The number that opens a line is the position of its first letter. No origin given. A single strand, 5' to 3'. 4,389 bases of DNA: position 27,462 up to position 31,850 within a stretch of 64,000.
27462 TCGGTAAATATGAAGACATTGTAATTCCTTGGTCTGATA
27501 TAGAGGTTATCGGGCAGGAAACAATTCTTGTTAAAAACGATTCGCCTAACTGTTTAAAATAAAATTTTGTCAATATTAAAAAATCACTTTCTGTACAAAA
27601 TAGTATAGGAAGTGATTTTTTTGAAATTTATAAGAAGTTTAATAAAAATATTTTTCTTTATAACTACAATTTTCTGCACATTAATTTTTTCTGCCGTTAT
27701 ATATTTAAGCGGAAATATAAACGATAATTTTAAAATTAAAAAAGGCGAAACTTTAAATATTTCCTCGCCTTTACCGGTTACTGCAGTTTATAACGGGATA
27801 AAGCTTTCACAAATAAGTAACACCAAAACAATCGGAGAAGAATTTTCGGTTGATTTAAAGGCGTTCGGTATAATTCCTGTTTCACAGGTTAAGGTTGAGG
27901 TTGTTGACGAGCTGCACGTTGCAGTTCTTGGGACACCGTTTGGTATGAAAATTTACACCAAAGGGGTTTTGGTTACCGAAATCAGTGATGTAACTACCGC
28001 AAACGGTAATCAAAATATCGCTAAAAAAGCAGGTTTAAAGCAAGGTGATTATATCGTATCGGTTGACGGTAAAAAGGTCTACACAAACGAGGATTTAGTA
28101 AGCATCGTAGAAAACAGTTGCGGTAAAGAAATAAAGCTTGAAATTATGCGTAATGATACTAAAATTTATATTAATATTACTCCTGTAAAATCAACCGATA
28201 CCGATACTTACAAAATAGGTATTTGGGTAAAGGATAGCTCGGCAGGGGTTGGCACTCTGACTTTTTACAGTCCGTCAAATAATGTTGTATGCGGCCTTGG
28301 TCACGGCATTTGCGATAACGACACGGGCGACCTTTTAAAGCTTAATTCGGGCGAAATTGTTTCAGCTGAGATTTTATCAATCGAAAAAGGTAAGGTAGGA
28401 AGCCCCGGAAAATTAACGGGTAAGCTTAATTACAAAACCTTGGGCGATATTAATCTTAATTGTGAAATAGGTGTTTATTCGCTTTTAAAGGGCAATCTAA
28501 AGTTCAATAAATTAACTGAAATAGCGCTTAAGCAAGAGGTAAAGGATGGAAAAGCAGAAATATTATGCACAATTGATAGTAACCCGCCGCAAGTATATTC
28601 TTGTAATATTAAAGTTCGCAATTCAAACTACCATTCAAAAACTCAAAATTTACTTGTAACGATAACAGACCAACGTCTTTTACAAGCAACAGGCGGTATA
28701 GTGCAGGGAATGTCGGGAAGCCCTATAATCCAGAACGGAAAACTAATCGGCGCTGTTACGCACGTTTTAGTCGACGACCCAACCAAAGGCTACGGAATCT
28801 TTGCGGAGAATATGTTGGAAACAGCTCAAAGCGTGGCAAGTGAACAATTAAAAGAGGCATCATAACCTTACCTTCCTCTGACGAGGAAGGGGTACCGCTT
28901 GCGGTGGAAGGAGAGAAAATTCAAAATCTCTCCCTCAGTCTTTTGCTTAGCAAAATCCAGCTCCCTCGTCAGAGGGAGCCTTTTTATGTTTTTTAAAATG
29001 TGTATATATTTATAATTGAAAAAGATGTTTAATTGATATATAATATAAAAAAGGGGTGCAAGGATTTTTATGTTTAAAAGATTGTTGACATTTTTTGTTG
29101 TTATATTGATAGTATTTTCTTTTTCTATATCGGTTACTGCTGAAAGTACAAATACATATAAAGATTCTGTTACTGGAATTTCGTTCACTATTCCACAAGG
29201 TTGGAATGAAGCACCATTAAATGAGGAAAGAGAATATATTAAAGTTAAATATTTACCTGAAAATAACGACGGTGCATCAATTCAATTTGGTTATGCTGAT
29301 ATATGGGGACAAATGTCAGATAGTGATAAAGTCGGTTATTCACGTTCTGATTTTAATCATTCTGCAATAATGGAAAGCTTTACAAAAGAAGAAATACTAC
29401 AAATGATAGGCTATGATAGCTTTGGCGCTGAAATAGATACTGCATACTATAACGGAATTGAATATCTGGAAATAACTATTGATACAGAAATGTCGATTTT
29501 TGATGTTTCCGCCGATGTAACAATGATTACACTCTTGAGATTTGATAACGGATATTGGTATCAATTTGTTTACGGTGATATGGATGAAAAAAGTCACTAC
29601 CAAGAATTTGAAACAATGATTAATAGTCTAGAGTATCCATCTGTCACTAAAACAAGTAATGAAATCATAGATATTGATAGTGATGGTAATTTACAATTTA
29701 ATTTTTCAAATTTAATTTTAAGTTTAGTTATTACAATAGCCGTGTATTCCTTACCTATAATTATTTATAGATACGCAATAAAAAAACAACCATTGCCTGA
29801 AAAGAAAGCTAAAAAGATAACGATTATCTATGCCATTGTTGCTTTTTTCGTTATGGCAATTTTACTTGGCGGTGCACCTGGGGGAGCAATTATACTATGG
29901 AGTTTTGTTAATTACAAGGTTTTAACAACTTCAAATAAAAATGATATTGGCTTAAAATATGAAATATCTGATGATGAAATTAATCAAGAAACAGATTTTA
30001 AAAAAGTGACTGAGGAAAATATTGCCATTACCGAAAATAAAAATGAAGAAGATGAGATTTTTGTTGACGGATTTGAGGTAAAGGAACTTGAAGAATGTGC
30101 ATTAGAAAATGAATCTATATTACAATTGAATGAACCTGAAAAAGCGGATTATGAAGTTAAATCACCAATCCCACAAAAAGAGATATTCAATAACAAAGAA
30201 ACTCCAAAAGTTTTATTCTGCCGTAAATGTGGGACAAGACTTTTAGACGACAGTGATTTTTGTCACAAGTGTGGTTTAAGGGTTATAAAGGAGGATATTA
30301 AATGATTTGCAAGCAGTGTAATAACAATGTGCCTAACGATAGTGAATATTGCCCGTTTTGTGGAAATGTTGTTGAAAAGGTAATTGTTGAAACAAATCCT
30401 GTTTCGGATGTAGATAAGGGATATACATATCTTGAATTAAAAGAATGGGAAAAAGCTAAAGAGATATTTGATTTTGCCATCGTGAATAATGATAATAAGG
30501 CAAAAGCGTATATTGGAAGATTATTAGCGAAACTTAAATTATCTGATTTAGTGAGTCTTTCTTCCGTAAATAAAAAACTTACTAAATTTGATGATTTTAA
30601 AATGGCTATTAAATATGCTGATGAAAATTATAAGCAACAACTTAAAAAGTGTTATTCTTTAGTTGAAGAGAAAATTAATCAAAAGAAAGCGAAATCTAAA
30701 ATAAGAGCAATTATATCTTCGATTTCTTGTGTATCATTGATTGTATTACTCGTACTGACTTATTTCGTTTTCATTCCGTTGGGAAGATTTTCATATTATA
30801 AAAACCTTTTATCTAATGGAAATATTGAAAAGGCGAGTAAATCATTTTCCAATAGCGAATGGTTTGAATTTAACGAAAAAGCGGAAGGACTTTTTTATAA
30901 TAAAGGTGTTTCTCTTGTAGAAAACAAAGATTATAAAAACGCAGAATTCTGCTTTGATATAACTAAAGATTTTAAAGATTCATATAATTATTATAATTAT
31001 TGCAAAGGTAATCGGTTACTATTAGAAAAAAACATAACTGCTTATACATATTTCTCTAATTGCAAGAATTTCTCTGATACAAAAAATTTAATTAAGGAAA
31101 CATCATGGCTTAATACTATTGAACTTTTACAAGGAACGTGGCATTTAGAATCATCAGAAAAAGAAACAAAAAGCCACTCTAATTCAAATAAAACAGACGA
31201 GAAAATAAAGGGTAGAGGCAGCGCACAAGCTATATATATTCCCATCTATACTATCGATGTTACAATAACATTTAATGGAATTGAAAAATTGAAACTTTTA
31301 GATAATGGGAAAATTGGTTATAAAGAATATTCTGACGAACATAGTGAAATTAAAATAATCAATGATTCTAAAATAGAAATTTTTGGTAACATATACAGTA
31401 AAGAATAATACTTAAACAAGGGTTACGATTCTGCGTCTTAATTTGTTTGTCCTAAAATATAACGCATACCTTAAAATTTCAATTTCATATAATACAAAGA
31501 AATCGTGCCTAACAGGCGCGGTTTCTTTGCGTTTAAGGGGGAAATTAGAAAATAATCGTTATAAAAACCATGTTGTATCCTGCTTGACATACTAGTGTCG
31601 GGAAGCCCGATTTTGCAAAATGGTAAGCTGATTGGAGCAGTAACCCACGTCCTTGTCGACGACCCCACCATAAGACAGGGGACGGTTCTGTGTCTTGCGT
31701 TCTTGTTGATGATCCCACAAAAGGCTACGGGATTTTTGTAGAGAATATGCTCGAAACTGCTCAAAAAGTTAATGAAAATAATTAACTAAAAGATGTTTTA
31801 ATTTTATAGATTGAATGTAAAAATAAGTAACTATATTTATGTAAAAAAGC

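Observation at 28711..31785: The spoIVB 3' end occurs three times: a 2.9 kb AT-rich islet bounded by a 13-nt direct repeat, then two stacked, diverged remnants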

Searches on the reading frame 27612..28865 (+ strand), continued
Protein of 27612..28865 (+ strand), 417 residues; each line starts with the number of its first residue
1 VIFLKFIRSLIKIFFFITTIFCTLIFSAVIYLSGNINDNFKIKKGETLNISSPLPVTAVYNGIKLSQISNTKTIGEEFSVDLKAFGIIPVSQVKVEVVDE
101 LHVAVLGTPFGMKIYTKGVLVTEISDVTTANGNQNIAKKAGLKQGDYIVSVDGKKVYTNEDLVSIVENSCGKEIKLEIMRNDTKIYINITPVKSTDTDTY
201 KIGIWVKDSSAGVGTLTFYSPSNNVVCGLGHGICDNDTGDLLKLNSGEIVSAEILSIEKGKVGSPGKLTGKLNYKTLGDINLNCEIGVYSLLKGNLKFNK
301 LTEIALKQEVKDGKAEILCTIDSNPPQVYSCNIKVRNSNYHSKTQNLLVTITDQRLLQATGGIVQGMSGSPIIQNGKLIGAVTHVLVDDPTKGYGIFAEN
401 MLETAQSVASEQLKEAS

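Call 65: search_protein_families(library=pfam, proteins=[L081:11340-11558:+, L081:11597-12688:+, L081:12654-13286:+, L081:13470-13862:+, L081:13898-15985:+, L081:16089-17810:+, L081:17826-18203:+, L081:18145-20193:+, L096:1060-2694:+, L096:4395-6005:+], max_evalue=0.001)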
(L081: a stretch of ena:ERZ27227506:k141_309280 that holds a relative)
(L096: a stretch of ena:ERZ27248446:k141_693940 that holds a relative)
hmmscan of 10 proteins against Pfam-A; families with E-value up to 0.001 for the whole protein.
L081:11340-11558:+ (72 aa): 1 family
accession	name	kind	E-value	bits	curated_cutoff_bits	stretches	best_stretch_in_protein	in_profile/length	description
PF17295.7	DUF5348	-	6.3e-25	87.4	22.8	1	4-70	1-68/68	Domain of unknown function (DUF5348)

L081:11597-12688:+ (363 aa): 0 families

L081:12654-13286:+ (210 aa): 0 families

L081:13470-13862:+ (130 aa): 0 families

L081:13898-15985:+ (695 aa): 0 families

L081:16089-17810:+ (573 aa): 1 family
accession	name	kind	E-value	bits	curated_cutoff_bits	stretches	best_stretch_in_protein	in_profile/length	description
PF00877.26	NLPC_P60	-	1.3e-12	48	23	1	425-546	2-90/105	NlpC/P60 family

L081:17826-18203:+ (125 aa): 1 family
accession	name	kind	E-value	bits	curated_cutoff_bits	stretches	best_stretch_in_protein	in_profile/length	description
PF12666.12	PrgI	-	5e-06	27.4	27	1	12-99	2-90/91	PrgI family protein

L081:18145-20193:+ (683 aa): 1 family
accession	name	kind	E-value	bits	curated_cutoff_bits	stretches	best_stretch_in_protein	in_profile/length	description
PF19044.6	P-loop_TraG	-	2.4e-05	23.6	25.8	1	444-541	7-106/413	TraG P-loop domain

L096:1060-2694:+ (544 aa): 4 families
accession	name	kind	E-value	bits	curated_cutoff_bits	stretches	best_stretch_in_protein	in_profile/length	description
PF07508.19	Recombinase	-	8.9e-23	80.9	21.1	1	192-313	3-101/102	Recombinase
PF00239.26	Resolvase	-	9.5e-20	71.6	23.3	1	14-157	1-135/145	Resolvase, N terminal domain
PF13408.12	Zn_ribbon_recom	-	1.8e-14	54.2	25.3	1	327-384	2-58/58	Recombinase zinc beta ribbon domain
PF14287.11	DUF4368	-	3.1e-05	24.5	25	1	475-518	4-47/67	Domain of unknown function (DUF4368)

L096:4395-6005:+ (536 aa): 3 families
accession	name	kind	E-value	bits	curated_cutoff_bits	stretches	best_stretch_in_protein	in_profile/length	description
PF07508.19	Recombinase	-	1.7e-20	73.6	21.1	1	193-306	4-100/102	Recombinase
PF00239.26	Resolvase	-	2.5e-19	70.2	23.3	1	9-167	2-144/145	Resolvase, N terminal domain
PF13408.12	Zn_ribbon_recom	-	1.1e-08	35.7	25.3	1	319-375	1-58/58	Recombinase zinc beta ribbon domain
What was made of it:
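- That DNA encodes NlpC/P60, PrgI and a TraG/VirB4-like P-loop protein (call 65).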

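Call 88: search_solved_structures(query=window:27612-28865:+, max_evalue=1e-10, show_alignments=1)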
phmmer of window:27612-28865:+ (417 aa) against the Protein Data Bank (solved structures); distinct sequences matched with E-value up to 1e-10: 7.
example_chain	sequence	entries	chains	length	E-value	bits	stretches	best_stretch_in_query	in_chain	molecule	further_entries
9lnf_A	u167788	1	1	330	5.8e-65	223.3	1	101-405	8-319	SpoIVB peptidase 42 kDa isoform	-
3wkl_A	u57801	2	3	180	2.1e-14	56.8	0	137-207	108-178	Putative Zinc Metalloprotease AQ_1964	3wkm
9j82_A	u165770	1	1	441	3.2e-14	56.2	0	137-209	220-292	Putative zinc metalloprotease aq_1964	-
9j83_A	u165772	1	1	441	3.2e-14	56.2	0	137-209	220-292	Putative zinc metalloprotease aq_1964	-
7cqc_A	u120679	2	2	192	6.3e-14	55.3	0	90-207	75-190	Putative zinc metalloprotease aq_1964,PA14 from Podoplanin,Putative zinc metalloprotease a | Putative zinc metalloprotease aq_1964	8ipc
6al1_A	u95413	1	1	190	9.6e-14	54.7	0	97-207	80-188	PDZ tandem fragment with PA tag insertion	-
6icc_A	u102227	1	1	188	1.4e-13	54.2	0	136-207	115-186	PDZ tandem fragment with PA tag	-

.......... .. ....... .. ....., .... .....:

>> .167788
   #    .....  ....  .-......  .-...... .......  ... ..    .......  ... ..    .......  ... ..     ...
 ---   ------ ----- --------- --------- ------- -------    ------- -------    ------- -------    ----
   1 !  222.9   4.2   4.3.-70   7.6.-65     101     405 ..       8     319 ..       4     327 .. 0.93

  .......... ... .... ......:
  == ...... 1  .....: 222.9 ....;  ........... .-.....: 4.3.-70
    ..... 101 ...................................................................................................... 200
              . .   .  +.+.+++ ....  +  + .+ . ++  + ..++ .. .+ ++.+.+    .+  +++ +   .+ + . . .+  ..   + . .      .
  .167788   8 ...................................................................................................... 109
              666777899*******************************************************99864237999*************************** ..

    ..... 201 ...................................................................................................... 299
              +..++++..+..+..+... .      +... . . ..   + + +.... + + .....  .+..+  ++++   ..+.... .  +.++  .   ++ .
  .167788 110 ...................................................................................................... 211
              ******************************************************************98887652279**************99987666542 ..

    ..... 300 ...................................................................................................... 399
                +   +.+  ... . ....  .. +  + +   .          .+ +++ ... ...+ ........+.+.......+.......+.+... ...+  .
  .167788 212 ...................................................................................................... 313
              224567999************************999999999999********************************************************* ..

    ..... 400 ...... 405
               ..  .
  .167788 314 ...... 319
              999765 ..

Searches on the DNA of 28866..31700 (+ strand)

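Call 79: search_dna_similar(query=window:28866-31700:+, collection=plasmids, mode=distant, max_rows=8)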
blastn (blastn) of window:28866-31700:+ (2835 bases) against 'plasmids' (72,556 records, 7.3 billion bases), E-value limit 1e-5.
No match.

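Call 80: search_dna_similar(query=window:28866-31700:+, collection=phages, mode=distant, max_rows=8)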
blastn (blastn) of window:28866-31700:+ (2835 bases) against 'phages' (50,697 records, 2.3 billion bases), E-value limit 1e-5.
No match.
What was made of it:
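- Tried and rejected: Islet in public collections. blastn of the islet against plasmids and phages gave no match (calls 79, 80).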

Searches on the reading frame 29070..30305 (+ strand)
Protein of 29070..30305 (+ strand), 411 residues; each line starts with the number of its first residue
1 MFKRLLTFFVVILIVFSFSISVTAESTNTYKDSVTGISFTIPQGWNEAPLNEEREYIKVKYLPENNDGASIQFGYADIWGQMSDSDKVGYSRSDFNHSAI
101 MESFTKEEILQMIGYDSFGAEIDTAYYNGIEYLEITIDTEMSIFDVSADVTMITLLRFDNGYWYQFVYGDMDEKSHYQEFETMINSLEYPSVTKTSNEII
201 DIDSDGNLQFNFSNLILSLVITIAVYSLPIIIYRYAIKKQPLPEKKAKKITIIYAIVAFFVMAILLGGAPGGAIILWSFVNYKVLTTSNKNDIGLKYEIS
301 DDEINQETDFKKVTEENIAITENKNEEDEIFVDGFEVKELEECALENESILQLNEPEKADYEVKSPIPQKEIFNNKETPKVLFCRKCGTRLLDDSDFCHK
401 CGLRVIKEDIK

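Call 9: search_protein_families(library=pfam, proteins=[window:29070-30305:+], max_evalue=0.01)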
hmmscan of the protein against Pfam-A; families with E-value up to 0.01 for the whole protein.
window:29070-30305:+ (411 aa): 3 families
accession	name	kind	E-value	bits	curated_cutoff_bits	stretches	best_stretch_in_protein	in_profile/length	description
PF13240.11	Zn_Ribbon_1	-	1.1e-06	28.7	25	1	383-402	1-20/23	zinc-ribbon domain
PF12773.13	DZR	-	0.0031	18.1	27.3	1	384-402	1-19/45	Double zinc ribbon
PF17032.10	Zn_ribbon_15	-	0.0076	17.5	28.9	0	378-402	49-73/73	zinc-ribbon family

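Call 30: search_protein_families(library=ncbifam, proteins=[window:29070-30305:+], max_evalue=0.0001)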
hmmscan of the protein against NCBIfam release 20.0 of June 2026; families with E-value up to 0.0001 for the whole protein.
window:29070-30305:+ (411 aa): 0 families

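Call 63: search_protein_families(library=padloc, proteins=[window:29070-30305:+], max_evalue=0.01)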
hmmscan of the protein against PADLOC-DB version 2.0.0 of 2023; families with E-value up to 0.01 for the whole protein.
window:29070-30305:+ (411 aa): 0 families

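Call 83: find_homologous_proteins(query=window:29070-30305:+, max_evalue=1e-10)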
Query window:29070-30305:+ (411 aa): 101 proteins with E <= 1e-10 among 3961 candidates.
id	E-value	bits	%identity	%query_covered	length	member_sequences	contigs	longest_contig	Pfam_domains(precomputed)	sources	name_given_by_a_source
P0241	9.5e-266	899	98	100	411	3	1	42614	PF13240.12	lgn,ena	-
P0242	1.6e-242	822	89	100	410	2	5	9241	PF13240.12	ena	-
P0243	4.6e-234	794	86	100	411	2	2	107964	PF13240.12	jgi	-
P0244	4.1e-233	791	87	100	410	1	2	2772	PF13240.12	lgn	-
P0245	1.9e-231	786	86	100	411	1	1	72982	PF13240.12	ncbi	-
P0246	3.2e-225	765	84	100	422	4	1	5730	PF13240.12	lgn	-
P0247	1.1e-224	764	83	100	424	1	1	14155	-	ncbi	-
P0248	7.3e-220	748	82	100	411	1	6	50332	-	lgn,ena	-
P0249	1.7e-199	681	74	100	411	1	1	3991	PF13240.12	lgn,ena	-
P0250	5.4e-193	659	73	100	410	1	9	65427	PF13240.12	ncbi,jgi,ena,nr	ncbi:MAG: zinc ribbon domain-containing protein [Ruminococcaceae bacterium]|nr:zinc ribbon domain-co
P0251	2.4e-182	624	69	100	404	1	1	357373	PF13240.12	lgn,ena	-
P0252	1.8e-173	595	66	100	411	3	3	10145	PF13240.12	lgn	-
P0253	2.9e-172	591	64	100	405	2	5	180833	PF13240.12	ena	-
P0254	4.4e-164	564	63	99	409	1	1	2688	PF13240.12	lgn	-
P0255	2.4e-131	456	52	99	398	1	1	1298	PF13240.12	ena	-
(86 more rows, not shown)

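Call 84: find_encoding_contigs(protein=P0241, flank=8000, max_places=4)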
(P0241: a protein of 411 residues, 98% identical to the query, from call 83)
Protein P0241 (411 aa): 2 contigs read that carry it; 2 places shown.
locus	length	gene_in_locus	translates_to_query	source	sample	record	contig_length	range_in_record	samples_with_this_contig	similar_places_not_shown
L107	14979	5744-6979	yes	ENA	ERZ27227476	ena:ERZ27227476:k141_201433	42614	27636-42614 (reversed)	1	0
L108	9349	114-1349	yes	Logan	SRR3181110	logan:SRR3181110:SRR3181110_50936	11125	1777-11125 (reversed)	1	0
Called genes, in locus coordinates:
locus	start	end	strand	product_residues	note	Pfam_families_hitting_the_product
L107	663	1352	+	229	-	PF00072:Response_reg, PF00486:Trans_reg_C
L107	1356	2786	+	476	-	PF00672:HAMP, PF00512:HisKA, PF02518:HATPase_c, PF14501:HATPase_c_5 (weak)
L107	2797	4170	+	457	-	PF00089:Trypsin, PF13365:Trypsin_2, PF13180:PDZ_2 (weak)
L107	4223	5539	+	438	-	PF05580:Peptidase_S55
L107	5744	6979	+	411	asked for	PF13240:Zn_Ribbon_1 (weak)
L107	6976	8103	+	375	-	-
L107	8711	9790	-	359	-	PF00722:Glyco_hydro_16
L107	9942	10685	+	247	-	PF16227:DUF4886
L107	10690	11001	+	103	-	-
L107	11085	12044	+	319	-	PF00480:ROK, PF02685:Glucokinase (weak)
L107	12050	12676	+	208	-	PF13580:SIS_2, PF01380:SIS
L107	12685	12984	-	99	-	-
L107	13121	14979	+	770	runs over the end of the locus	PF00912:Transgly, PF00905:Transpeptidase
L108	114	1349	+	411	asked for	PF13240:Zn_Ribbon_1 (weak)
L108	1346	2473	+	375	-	-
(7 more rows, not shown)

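Call 85: find_encoding_contigs(protein=P0243, flank=8000, max_places=4)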
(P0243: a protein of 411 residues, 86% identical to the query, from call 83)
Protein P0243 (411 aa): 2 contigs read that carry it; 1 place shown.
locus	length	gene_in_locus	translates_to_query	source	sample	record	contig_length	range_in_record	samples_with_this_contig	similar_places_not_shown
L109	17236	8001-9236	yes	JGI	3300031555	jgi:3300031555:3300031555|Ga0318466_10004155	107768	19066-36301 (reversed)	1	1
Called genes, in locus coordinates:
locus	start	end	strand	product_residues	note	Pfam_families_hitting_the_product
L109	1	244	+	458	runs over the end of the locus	PF00206:Lyase_1, PF14698:ASL_C2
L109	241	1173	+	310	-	PF01118:Semialdhyde_dh (weak), PF22698:Semialdhyde_dhC_1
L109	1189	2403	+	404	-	PF01960:ArgJ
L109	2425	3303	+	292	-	PF00696:AA_kinase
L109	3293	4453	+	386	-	PF00202:Aminotran_3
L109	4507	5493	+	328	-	PF02729:OTCace_N, PF00185:OTCace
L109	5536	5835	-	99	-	-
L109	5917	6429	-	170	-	-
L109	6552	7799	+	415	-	PF13180:PDZ_2, PF17820:PDZ_6, PF05580:Peptidase_S55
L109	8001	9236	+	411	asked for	PF13240:Zn_Ribbon_1 (weak)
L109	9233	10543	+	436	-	-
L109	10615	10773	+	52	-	PF05580:Peptidase_S55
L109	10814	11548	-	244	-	PF08220:HTH_DeoR, PF08279:HTH_11 (weak), PF00455:DeoRC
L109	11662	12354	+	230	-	PF00596:Aldolase_II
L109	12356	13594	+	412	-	PF00465:Fe-ADH (weak), PF13685:Fe-ADH_2, PF01761:DHQ_synthase (weak)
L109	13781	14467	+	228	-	PF00440:TetR_N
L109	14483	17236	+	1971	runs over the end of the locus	PF24547:DUF7601, PF17802:SpaA (faint), PF24547:DUF7601, PF12892:FctA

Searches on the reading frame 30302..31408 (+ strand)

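Call 9: search_protein_families(library=pfam, proteins=[window:30302-31408:+], max_evalue=0.01)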
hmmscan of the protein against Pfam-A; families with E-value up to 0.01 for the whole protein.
window:30302-31408:+ (368 aa): 7 families
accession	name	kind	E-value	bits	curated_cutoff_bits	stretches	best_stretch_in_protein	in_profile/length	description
PF00515.34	TPR_1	-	2.4e-05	24.4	27.8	0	198-219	4-25/34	Tetratricopeptide repeat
PF10571.15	UPF0547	-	0.00014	22.3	29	1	3-21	3-21/26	Uncharacterised protein family UPF0547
PF07719.23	TPR_2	-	0.0015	19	27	0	198-219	4-25/34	Tetratricopeptide repeat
PF13240.11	Zn_Ribbon_1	-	0.0042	17.3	25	1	3-22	2-21/23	zinc-ribbon domain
PF01529.25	DHHC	-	0.0048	17.4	28.7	0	2-26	7-31/133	DHHC palmitoyltransferase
PF12773.13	DZR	-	0.0051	17.4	27.3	1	3-24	1-22/45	Double zinc ribbon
PF17032.10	Zn_ribbon_15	-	0.0065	17.7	28.9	1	2-21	54-73/73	zinc-ribbon family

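Call 30: search_protein_families(library=ncbifam, proteins=[window:30302-31408:+], max_evalue=0.0001)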
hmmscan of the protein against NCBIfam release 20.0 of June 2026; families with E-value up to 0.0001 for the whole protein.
window:30302-31408:+ (368 aa): 0 families

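Call 63: search_protein_families(library=padloc, proteins=[window:30302-31408:+], max_evalue=0.01)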
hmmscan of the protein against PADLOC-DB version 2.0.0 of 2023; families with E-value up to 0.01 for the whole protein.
window:30302-31408:+ (368 aa): 0 families
